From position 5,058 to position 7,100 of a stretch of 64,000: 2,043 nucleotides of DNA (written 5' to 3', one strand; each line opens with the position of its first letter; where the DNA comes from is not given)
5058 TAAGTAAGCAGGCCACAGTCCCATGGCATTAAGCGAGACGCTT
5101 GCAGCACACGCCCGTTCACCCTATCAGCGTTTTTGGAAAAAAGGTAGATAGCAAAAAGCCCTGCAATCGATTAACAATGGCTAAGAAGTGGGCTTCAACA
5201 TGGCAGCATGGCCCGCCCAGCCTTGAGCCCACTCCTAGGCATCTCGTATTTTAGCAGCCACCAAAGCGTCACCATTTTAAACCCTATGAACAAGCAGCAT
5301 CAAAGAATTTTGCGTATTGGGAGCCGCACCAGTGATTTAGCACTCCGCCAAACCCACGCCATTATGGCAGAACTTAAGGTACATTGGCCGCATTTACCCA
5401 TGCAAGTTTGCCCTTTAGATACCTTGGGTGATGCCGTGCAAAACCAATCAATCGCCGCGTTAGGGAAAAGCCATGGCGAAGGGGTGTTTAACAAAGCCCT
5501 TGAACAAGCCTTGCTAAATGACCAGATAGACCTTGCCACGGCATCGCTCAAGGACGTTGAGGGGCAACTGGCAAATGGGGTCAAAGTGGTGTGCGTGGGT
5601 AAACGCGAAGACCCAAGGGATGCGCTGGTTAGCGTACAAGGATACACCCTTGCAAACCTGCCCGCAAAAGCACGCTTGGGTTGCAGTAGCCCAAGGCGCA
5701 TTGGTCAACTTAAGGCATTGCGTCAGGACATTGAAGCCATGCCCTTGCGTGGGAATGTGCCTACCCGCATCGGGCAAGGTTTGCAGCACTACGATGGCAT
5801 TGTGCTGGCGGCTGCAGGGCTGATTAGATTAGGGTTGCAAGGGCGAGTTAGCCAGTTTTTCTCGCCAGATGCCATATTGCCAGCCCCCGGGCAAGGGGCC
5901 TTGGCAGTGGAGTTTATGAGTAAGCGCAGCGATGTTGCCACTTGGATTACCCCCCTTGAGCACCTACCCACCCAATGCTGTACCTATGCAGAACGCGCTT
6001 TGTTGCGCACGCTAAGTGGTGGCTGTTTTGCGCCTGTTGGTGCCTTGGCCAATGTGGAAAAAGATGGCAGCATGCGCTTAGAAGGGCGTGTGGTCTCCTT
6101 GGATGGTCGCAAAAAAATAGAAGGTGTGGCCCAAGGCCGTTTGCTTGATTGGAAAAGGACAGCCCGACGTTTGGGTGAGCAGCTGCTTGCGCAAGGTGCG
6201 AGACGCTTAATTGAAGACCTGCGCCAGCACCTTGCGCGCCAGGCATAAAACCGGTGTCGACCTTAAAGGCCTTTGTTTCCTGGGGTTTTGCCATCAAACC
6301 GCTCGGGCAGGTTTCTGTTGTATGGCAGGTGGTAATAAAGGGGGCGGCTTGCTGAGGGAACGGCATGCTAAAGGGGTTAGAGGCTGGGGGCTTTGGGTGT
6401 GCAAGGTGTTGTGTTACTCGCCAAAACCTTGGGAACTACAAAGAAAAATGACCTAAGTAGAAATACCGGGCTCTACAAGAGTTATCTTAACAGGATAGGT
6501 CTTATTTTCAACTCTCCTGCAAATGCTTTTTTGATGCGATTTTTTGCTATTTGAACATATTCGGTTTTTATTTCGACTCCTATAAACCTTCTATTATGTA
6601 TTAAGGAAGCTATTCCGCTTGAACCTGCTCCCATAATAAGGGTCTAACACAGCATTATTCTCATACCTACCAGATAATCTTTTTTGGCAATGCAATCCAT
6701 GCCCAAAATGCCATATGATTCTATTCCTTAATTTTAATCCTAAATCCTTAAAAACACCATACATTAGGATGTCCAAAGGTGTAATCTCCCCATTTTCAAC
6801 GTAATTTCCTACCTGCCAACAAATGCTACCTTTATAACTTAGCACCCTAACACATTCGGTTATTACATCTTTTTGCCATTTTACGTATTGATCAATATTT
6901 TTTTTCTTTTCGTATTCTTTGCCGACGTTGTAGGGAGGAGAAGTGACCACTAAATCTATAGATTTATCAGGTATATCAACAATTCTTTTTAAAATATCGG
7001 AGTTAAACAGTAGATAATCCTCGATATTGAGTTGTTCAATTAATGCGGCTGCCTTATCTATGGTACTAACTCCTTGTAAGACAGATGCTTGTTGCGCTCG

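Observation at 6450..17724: Three beta-class SPPY DNA methyltransferases within 64 kb: one frameshifted pseudogene, one orphan, one cassette-borne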

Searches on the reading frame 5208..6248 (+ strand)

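Call 20: search_protein_families(library=pfam, proteins=[window:5208-6248:+], max_evalue=0.00001)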
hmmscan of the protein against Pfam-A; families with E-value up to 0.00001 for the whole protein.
window:5208-6248:+ (346 aa): 2 families
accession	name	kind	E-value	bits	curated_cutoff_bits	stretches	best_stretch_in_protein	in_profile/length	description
PF01379.25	Porphobil_deam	-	1.1e-61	208.5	22.1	1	35-243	1-205/207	Porphobilinogen deaminase, dipyromethane cofactor binding domain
PF03900.20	Porphobil_deamC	-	7.2e-13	49.1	26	1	258-326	3-68/74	Porphobilinogen deaminase, C-terminal domain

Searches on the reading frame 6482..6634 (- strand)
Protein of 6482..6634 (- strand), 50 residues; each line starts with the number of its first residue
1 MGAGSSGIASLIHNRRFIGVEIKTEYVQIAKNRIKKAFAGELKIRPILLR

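Call 4: search_protein_families(library=pfam, proteins=[window:6482-6634:-], max_evalue=0.01)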
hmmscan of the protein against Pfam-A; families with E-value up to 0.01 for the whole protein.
window:6482-6634:- (50 aa): 1 family
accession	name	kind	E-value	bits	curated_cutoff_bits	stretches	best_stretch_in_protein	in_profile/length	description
PF01555.25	N6_N4_Mtase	-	0.00024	21.6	26.7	1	1-31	190-220/221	DNA methylase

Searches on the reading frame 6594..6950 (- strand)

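Call 4: search_protein_families(library=pfam, proteins=[window:6594-6950:-], max_evalue=0.01)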
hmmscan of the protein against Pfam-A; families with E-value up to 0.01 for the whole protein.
window:6594-6950:- (118 aa): 1 family
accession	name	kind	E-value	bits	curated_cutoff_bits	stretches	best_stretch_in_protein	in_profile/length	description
PF01555.25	N6_N4_Mtase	-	3.8e-16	60.1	26.7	1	2-86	5-86/221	DNA methylase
